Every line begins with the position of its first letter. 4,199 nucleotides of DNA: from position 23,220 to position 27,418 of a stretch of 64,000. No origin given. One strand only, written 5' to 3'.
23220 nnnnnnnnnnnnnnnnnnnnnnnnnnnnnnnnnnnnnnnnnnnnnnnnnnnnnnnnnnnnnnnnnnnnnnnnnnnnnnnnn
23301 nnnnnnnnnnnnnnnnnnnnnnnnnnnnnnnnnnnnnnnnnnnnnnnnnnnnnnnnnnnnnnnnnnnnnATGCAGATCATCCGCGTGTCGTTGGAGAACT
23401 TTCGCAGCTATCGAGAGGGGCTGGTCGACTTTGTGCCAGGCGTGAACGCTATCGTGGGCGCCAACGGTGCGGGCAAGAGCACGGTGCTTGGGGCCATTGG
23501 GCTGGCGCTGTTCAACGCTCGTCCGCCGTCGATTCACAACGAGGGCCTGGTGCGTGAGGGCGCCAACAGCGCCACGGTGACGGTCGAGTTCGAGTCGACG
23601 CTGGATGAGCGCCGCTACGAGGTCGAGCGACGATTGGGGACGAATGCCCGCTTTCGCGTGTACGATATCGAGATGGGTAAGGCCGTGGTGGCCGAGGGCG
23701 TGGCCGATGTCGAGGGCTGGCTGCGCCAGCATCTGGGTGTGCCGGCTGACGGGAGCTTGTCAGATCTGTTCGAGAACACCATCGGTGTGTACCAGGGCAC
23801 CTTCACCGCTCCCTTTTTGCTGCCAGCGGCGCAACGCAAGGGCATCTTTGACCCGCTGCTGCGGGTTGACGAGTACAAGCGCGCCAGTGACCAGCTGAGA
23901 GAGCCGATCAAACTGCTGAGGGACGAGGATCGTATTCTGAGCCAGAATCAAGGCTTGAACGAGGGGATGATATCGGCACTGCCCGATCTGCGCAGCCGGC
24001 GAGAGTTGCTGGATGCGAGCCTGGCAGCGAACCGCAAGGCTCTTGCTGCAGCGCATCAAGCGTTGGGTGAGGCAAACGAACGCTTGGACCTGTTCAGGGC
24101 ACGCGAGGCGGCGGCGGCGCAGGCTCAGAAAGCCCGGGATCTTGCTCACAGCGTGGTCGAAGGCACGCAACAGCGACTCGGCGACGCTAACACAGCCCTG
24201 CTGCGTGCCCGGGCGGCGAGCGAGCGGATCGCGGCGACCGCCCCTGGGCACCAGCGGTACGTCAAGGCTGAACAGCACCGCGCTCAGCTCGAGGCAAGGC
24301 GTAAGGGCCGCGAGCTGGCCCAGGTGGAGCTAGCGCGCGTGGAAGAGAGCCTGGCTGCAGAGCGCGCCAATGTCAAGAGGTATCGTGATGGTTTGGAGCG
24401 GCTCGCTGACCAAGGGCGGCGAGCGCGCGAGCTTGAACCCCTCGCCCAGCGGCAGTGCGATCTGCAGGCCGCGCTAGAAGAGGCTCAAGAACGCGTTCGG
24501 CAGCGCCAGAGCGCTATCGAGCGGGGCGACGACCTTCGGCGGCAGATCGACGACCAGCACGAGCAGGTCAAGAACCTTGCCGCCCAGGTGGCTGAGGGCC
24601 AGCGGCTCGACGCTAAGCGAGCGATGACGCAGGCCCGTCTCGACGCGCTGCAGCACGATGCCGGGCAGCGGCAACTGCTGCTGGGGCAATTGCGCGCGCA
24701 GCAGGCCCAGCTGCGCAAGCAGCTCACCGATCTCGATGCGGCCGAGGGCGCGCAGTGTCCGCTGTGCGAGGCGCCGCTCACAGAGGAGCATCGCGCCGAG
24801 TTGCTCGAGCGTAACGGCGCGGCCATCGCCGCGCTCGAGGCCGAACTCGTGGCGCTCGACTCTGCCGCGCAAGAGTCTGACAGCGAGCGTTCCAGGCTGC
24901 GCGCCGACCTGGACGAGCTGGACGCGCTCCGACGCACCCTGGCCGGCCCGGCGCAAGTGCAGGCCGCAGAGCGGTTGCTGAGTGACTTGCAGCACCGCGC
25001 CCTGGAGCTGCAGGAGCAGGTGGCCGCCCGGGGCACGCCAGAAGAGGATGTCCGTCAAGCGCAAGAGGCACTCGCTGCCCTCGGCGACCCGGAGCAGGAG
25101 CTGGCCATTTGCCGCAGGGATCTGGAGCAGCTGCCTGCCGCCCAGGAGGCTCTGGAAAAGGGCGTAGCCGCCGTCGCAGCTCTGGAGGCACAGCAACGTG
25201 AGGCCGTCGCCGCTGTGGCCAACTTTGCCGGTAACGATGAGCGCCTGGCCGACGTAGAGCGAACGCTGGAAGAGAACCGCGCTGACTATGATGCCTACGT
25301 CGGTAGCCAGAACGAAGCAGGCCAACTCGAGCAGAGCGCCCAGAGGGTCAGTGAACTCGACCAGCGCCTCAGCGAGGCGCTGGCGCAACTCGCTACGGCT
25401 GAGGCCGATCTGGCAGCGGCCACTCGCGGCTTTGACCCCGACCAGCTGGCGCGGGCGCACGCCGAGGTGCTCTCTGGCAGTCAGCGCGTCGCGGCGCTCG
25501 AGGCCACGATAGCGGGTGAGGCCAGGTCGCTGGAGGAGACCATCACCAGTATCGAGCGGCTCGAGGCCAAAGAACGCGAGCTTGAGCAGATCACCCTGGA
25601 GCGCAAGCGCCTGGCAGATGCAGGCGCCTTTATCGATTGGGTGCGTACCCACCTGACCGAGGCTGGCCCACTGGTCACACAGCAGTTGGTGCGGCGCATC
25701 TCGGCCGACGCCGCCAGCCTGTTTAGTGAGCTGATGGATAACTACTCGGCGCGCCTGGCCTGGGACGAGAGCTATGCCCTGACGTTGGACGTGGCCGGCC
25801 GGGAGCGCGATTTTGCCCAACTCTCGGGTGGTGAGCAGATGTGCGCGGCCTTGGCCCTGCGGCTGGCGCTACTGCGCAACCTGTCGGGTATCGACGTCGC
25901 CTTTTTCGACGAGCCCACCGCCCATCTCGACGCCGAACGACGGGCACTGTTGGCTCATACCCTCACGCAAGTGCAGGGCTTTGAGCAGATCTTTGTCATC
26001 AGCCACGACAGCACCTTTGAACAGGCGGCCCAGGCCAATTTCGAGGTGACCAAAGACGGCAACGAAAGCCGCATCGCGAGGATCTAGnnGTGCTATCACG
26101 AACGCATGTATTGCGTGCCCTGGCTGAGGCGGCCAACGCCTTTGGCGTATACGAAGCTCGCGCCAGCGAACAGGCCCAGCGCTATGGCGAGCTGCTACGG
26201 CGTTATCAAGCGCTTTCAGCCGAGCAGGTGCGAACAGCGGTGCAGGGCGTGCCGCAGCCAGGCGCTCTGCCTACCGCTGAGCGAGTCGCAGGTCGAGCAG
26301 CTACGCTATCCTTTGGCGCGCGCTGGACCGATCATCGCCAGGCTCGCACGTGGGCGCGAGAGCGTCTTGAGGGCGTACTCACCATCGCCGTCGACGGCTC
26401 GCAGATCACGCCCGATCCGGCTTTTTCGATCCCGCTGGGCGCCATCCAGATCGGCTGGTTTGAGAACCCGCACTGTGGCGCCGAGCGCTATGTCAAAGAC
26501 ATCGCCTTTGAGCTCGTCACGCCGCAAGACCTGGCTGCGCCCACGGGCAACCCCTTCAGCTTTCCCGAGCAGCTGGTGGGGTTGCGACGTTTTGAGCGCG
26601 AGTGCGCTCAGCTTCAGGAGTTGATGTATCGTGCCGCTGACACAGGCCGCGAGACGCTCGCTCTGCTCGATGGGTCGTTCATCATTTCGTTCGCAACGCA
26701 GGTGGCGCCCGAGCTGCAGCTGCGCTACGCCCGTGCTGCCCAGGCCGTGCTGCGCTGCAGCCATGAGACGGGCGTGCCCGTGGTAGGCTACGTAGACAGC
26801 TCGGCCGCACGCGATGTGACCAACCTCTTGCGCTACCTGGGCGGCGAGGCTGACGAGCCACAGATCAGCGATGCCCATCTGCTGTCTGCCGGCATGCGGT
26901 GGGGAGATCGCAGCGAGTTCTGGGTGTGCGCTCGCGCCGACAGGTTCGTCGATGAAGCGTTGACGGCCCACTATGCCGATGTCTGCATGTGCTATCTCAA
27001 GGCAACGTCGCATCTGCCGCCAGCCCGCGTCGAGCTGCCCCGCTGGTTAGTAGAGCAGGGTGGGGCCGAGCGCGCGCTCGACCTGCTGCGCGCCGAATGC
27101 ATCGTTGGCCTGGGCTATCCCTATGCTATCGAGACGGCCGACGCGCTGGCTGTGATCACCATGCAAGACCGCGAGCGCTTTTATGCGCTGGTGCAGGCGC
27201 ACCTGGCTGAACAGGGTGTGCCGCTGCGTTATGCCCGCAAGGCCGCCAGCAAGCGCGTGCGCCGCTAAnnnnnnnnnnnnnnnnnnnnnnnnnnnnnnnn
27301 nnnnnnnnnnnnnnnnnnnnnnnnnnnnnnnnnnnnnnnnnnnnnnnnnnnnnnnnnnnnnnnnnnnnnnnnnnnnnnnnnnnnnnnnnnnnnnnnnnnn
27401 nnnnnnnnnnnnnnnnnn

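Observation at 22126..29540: Complete archaeal-style mre11-rad50-nurA-herA end-resection operon with an extra stand-alone HAS barrel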

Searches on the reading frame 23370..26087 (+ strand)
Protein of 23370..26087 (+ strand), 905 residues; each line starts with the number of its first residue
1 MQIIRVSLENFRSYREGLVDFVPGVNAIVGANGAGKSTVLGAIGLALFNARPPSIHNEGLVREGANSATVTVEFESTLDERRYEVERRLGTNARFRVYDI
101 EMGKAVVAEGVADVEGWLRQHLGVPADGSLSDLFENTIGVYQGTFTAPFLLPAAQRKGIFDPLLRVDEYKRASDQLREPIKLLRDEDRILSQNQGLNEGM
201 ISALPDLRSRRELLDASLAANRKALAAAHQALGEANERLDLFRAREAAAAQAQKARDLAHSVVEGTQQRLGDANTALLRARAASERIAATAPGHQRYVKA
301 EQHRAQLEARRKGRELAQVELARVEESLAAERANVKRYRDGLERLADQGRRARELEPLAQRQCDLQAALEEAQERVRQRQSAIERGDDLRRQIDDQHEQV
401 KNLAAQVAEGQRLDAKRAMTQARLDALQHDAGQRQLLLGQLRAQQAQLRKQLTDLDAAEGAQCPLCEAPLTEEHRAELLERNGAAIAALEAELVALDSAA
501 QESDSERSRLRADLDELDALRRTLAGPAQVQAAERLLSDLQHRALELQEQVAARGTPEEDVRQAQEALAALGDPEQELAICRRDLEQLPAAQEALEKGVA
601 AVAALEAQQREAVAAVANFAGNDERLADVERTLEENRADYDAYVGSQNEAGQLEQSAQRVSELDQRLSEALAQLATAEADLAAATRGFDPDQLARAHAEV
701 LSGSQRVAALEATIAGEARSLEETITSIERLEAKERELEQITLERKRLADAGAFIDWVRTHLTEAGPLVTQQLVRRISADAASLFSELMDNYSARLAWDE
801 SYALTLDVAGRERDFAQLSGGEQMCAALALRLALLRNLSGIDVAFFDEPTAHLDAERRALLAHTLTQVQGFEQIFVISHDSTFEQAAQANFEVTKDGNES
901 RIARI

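Call 5: search_protein_families(library=pfam, proteins=[window:23370-26087:+], max_evalue=0.01)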
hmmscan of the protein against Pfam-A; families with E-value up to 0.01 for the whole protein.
window:23370-26087:+ (905 aa): 9 families
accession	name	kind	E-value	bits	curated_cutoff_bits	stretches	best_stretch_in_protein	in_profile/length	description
PF02463.25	SMC_N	-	2.4e-24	86.5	40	1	3-896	2-214/220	RecF/RecN/SMC N terminal domain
PF13476.12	AAA_23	-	6.1e-17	63.4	27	1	5-196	1-186/201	AAA domain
PF13304.12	AAA_21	-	3.6e-13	50.7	27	2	25-92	1-81/304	AAA domain, putative AbiEii toxin, Type IV TA system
PF13175.12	AAA_15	-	2.1e-10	41.2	32.1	1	1-49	1-49/374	AAA ATPase domain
PF04423.19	Rad50_zn_hook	-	4.5e-08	33.2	24.3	1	442-493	2-52/52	Rad50 zinc hook motif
PF13514.12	AAA_27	-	0.00033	20.7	22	1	1-49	1-52/206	AAA domain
PF13555.12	AAA_29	-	0.00039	20.5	27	1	5-49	3-48/61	P-loop containing region of AAA domain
PF13558.12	SbcC_Walker_B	-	0.00042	21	27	1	812-865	27-88/90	SbcC/RAD50-like, Walker B motif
PF00005.33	ABC_tran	-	0.0035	18.4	25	0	27-43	15-31/137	ABC transporter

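Call 6: search_protein_families(library=ncbifam, proteins=[window:23370-26087:+], max_evalue=0.01)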
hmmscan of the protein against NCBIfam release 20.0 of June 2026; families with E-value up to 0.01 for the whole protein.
window:23370-26087:+ (905 aa): 60 families (the best 25 are shown)
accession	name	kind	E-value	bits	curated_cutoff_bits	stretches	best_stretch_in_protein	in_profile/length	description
NF003034.1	PRK03918.1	equivalog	4.1e-72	243.4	700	1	1-902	1-875/878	DNA double-strand break repair ATPase Rad50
NF041034.1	Rad50_Sulf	equivalog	1.1e-58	198.9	1000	1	1-903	1-867/872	DNA double-strand break repair ATPase Rad50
NF002244.0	PRK01156.1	equivalog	2.7e-52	178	847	1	1-904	1-893/895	DNA double-strand break repair ATPase Rad50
NF002572.0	PRK02224.1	equivalog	1.2e-39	136.4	1087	1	1-904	1-879/888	DNA double-strand break repair ATPase Rad50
NF041035.1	Rad50_Halo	equivalog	2e-35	122.4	1000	1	1-901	1-876/883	DNA double-strand break repair ATPase Rad50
NF045487.1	ASRP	equivalog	1.4e-22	80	300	3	299-615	136-461/593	archaea-specific SMC-related protein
TIGR00618.1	sbcc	subfamily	5.4e-21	74.3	478.5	2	1-677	1-648/1043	exonuclease subunit SbcC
TIGR02169.1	SMC_prok_A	equivalog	5.4e-19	67.4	729.4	3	3-100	2-113/1165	chromosome segregation protein SMC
TIGR00611.2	recf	equivalog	2.3e-14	53.3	172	2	5-96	3-95/339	DNA replication/repair protein RecF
NF053563.1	Rkd4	equivalog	6.8e-14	50.9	860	2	2-99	2-101/747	arcadin-4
NF000355.4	ribo_prot_ABC_F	equivalog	6.4e-12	45.1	380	1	790-883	89-176/499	ribosomal protection-like ABC-F family protein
NF010068.0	PRK13548.1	equivalog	1.9e-11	43.6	261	1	811-880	131-202/261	heme ABC transporter ATP-binding protein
TIGR03185.1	DNA_S_dndD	equivalog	2.9e-09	36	245.85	1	470-882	195-615/650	DNA sulfur modification protein DndD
TIGR03608.1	L_ocin_972_ABC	subfamily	7.9e-09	35.3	254.85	1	812-888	129-201/206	putative bacteriocin export ABC transporter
TIGR02857.1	CydD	equivalog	1.1e-08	34.5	435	1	816-887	457-523/529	thiol reductant ABC exporter subunit CydD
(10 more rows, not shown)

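Call 22: search_protein_families(library=padloc, proteins=[window:23370-26087:+], max_evalue=0.001)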
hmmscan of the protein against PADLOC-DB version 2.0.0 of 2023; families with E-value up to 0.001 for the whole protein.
window:23370-26087:+ (905 aa): 77 families (the best 25 are shown)
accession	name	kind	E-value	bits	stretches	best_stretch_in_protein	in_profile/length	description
PDLC04135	mad3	-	4.1e-32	110.1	2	3-96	2-104/374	mads_3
PDLC03859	LmuB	-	3.8e-31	106.9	1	1-890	3-595/611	-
PDLC00102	GajA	-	7.5e-15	52.4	1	1-48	1-48/532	AAA ATPase domain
PDLC02980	AriA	-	1.3e-14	52.9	2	770-881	186-300/304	-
PDLC00098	GajA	-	1.6e-13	48.3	1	1-47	1-47/534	AAA ATPase domain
PDLC03863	LmuB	-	1.2e-12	45.3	2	2-140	4-127/610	-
PDLC03865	LmuB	-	1.6e-12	44.5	2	207-731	262-766/1007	-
PDLC02979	AriA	-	2.9e-12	45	1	1-73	1-58/373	-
PDLC02663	DndD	-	6.4e-11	39.8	2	653-884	403-638/675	DndD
PDLC00278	PtuA1|PtuA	-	2.1e-10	38.4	1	1-48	1-48/436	AAA ATPase domain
PDLC04213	HEC-02A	-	2.2e-10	38.6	1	1-43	1-43/337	-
PDLC00271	PtuA1|PtuA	-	2.5e-10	38.5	1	1-52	1-52/421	AAA ATPase domain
PDLC00277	PtuA1|PtuA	-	4.9e-10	37.2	1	1-88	1-82/423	AAA ATPase domain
PDLC04149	HEC-04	-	5.5e-10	36.4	1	4-54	28-78/494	-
PDLC00069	GajA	-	6.9e-10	36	1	1-49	1-49/687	AAA ATPase domain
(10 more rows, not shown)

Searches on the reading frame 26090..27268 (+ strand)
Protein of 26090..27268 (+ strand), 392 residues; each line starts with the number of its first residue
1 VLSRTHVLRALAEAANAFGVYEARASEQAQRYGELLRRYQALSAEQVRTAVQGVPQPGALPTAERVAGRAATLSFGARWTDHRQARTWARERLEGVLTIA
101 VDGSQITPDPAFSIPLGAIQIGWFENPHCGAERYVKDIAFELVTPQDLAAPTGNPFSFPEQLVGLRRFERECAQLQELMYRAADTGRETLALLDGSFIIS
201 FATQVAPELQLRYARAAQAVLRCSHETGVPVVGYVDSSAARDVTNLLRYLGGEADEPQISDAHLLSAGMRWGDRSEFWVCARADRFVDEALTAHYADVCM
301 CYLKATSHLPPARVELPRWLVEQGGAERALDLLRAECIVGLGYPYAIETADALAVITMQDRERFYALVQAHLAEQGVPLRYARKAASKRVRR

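Call 5: search_protein_families(library=pfam, proteins=[window:26090-27268:+], max_evalue=0.01)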
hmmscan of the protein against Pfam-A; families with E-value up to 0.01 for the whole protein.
window:26090-27268:+ (392 aa): 1 family
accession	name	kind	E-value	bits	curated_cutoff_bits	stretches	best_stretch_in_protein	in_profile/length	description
PF09376.16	NurA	-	1.5e-35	123.4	21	1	98-356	3-254/254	NurA domain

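Call 6: search_protein_families(library=ncbifam, proteins=[window:26090-27268:+], max_evalue=0.01)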
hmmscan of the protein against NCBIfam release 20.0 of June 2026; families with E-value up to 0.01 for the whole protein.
window:26090-27268:+ (392 aa): 0 families

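Call 22: search_protein_families(library=padloc, proteins=[window:26090-27268:+], max_evalue=0.001)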
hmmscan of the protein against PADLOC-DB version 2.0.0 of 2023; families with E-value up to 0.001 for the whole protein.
window:26090-27268:+ (392 aa): 0 families

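Call 29: search_solved_structures(query=window:26090-27268:+, max_evalue=1)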
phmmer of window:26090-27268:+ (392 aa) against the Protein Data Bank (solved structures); distinct sequences matched with E-value up to 1: 0.

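Call 39: find_homologous_proteins(query=window:26090-27268:+, max_evalue=0.001)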
Query window:26090-27268:+ (392 aa): 825 proteins with E <= 0.001 among 8000 candidates; the best 120 are listed.
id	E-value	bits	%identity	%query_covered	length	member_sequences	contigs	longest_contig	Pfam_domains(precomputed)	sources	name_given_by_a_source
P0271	1.8e-256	868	99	100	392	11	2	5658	PF09376.17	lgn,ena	-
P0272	5.9e-219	745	85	100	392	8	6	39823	PF09376.17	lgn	-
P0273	1.6e-190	651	74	100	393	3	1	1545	PF09376.17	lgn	-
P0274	1.5e-182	625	73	100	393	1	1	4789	PF09376.17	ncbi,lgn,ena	-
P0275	8.1e-177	606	73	100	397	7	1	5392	PF09376.17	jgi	jgi:hypothetical protein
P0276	3.2e-120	420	51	100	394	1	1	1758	PF09376.17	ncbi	-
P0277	4.4e-120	419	52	100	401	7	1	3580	PF09376.17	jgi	-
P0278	5.5e-119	416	50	100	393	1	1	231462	PF09376.17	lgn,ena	-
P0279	5.6e-119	416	52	100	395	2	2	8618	PF09376.17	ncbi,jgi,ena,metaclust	metaclust:\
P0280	1.1e-118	415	51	100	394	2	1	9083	PF09376.17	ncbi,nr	ncbi:MAG: DNA double-strand break repair nuclease NurA [Anaerolineae bacterium]|nr:DNA double-strand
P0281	1.4e-118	415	52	100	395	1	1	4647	PF09376.17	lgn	-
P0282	1.9e-118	414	51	100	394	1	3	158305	PF09376.17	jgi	jgi:hypothetical protein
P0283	6.8e-118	412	50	100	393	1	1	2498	PF09376.17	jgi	jgi:hypothetical protein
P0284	8.4e-118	412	49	100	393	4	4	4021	PF09376.17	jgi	jgi:hypothetical protein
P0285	2.9e-117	410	52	100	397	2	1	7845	PF09376.17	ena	-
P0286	3.9e-117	410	51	100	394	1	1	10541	PF09376.17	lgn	-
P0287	1.3e-116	408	52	100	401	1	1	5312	PF09376.17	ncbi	-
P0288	5.2e-116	406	52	100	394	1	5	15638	PF09376.17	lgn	-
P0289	1.1e-115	405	52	100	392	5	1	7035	PF09376.17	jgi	-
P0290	2.6e-115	404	51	100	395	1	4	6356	PF09376.17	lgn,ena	-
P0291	6.5e-115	402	52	100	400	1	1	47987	PF09376.17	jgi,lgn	jgi:hypothetical protein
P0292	1.3e-114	401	52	100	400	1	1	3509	PF09376.17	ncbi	ncbi:MAG: DNA double-strand break repair nuclease NurA [Chloroflexota bacterium]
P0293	1.4e-114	401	51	100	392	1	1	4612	PF09376.17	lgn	-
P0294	2.7e-114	400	49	100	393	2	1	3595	PF09376.17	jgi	-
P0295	4.1e-114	400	51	100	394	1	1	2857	PF09376.17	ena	-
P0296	7.7e-114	399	51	100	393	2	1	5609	PF09376.17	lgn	-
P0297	1.1e-113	398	52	100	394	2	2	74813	PF09376.17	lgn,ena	-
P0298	1.5e-113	398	49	100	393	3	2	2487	PF09376.17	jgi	jgi:hypothetical protein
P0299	2.9e-113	397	52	100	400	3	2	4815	PF09376.17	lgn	-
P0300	3.0e-113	397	50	100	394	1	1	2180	PF09376.17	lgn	-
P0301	3.2e-113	397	48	100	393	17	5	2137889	PF09376.17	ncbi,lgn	-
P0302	5.1e-113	396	51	100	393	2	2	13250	PF09376.17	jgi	-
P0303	6.7e-113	396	50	100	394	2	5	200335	PF09376.17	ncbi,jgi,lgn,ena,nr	ncbi:MAG TPA: DNA double-strand break repair nuclease NurA [Chloroflexi bacterium]|jgi:hypothetical 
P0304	1.0e-112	395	48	100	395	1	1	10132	PF09376.17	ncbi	ncbi:MAG: DNA double-strand break repair nuclease NurA [Anaerolineae bacterium]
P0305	1.3e-112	395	50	100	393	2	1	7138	PF09376.17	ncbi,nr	ncbi:MAG: DNA double-strand break repair nuclease NurA [Chloroflexi bacterium]|nr:DNA double-strand 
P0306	1.3e-112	395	49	100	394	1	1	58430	PF09376.17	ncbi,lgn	-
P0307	6.8e-112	393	48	100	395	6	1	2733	PF09376.17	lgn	-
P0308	1.1e-111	392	50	100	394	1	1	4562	PF09376.17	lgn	-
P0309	1.8e-111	391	49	100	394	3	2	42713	PF09376.17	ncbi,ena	-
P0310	2.5e-111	391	48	100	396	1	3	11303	PF09376.17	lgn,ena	-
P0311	2.7e-111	391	49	100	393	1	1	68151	PF09376.17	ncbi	ncbi:MAG: DNA double-strand break repair nuclease NurA [Anaerolineae bacterium]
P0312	3.2e-111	390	48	100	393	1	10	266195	PF09376.17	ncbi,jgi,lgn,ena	jgi:hypothetical protein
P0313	3.4e-111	390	49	100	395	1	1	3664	PF09376.17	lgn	-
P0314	3.8e-111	390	48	100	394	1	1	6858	PF09376.17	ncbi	-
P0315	1.0e-110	389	50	100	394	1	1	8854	PF09376.17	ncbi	-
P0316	1.2e-110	388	51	100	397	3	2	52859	PF09376.17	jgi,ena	jgi:hypothetical protein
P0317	1.9e-110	388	50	100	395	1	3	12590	PF09376.17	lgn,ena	-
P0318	2.7e-110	387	48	100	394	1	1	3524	PF09376.17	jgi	jgi:hypothetical protein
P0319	3.3e-110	387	47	100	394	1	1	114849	PF09376.17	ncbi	ncbi:MAG: DNA double-strand break repair nuclease NurA [Anaerolineae bacterium]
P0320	4.1e-110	387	48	100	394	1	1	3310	PF09376.17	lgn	-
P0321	5.0e-110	386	49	100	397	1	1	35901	PF09376.17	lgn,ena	-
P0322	7.1e-110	386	50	100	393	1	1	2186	PF09376.17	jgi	-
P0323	7.1e-110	386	48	100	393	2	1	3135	PF09376.17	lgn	-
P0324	8.3e-110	386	51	100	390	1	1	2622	PF09376.17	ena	-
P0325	1.2e-109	385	48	100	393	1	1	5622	PF09376.17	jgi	jgi:hypothetical protein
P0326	1.3e-109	385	48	100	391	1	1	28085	PF09376.17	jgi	jgi:hypothetical protein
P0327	1.4e-109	385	47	100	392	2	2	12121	PF09376.17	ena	-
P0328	2.6e-109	384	48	100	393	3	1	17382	PF09376.17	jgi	jgi:hypothetical protein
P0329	3.2e-109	384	50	100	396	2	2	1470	PF09376.17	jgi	-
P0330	3.4e-109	384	50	100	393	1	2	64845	PF09376.17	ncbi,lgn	-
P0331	1.1e-108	382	46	100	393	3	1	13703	PF09376.17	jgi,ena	jgi:hypothetical protein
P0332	1.6e-108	381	49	100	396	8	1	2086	PF09376.17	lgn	-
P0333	1.8e-108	381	47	100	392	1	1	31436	PF09376.17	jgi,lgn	-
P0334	3.0e-108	381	52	87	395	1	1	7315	PF09376.17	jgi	jgi:hypothetical protein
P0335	4.0e-108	380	49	100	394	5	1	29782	PF09376.17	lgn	-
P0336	4.2e-108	380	48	100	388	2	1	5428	PF09376.17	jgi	-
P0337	4.9e-108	380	47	100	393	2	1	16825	PF09376.17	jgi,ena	-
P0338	5.1e-108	380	47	100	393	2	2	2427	PF09376.17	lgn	-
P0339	6.2e-108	380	48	100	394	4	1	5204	PF09376.17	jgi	-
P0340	6.6e-108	379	48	100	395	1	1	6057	PF09376.17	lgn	-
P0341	7.7e-108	379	48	100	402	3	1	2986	PF09376.17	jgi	jgi:hypothetical protein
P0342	8.1e-108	379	46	100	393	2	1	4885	PF09376.17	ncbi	-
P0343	8.5e-108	379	50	100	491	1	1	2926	PF09376.17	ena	-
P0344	8.7e-108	379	47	100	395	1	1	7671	PF09376.17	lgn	-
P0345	1.1e-107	379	48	100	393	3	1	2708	PF09376.17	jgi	-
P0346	1.2e-107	379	50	100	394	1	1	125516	PF09376.17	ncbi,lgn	-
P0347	1.2e-107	379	48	100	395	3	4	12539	PF09376.17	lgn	-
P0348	1.4e-107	378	48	100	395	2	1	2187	PF09376.17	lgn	-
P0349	1.8e-107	378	47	100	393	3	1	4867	PF09376.17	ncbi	-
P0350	2.4e-107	378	47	100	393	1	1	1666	PF09376.17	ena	-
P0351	6.6e-107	376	47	100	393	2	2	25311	PF09376.17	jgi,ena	-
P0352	7.6e-107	376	47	100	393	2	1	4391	PF09376.17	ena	-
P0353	8.6e-107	376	48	100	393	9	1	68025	PF09376.17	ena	-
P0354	1.0e-106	376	47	100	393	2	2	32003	PF09376.17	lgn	-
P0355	1.1e-106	375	46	100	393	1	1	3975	PF09376.17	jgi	jgi:hypothetical protein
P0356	1.1e-106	375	47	100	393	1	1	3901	PF09376.17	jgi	jgi:hypothetical protein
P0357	1.4e-106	375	47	100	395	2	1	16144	PF09376.17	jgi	jgi:hypothetical protein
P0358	1.8e-106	375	47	100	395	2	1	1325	PF09376.17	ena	-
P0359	1.9e-106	375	46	100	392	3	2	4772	PF09376.17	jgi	jgi:hypothetical protein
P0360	2.0e-106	375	47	100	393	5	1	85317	PF09376.17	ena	-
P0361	3.6e-106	374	47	100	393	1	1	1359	PF09376.17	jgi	jgi:hypothetical protein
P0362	3.6e-106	374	48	100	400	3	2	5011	PF09376.17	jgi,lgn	jgi:hypothetical protein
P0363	5.1e-106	373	49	100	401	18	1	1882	PF09376.17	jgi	-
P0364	6.1e-106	373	46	100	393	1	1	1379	PF09376.17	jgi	jgi:hypothetical protein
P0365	7.5e-106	373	46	97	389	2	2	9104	PF09376.17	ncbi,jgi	ncbi:MAG: DNA double-strand break repair nuclease NurA [Anaerolineales bacterium]|jgi:hypothetical p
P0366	8.7e-106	372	49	100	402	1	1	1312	PF09376.17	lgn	-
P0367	8.7e-106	372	48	100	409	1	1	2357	PF09376.17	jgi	jgi:hypothetical protein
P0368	1.0e-105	372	47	100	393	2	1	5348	PF09376.17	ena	-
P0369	1.1e-105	372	46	100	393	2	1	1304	PF09376.17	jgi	jgi:hypothetical protein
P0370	1.3e-105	372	47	100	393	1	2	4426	PF09376.17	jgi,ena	-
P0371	1.8e-105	371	46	100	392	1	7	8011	PF09376.17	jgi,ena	-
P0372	2.0e-105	371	46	100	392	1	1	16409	PF09376.17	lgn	-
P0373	2.3e-105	371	49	100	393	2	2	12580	PF09376.17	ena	-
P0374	2.5e-105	371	47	100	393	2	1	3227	PF09376.17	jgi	jgi:hypothetical protein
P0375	3.0e-105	371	47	100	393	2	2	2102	PF09376.17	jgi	-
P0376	3.2e-105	371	48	100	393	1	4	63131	PF09376.17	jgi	-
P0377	4.9e-105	370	47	100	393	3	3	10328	PF09376.17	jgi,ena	-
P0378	5.0e-105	370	48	100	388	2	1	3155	PF09376.17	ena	-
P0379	9.3e-105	369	46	100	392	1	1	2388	PF09376.17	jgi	jgi:hypothetical protein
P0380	1.1e-104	369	45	100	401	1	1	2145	PF09376.17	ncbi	-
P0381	1.2e-104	369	47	100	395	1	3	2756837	PF09376.17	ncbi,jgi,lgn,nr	ncbi:MAG: DNA double-strand break repair nuclease NurA [Anaerolineae bacterium]|jgi:hypothetical pro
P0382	1.5e-104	368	47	100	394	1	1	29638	PF09376.17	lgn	-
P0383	1.5e-104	368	47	100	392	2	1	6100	PF09376.17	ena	-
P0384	1.7e-104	368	47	100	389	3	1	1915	PF09376.17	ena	-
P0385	2.2e-104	368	48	100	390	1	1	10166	PF09376.17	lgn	-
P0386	2.3e-104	368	46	100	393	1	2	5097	PF09376.17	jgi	jgi:hypothetical protein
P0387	3.4e-104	367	47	100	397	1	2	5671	PF09376.17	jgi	jgi:hypothetical protein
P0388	4.2e-104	367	49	100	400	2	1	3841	PF09376.17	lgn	-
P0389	6.0e-104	366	48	100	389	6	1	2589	PF09376.17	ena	-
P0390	8.2e-104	366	48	100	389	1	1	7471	PF09376.17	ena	-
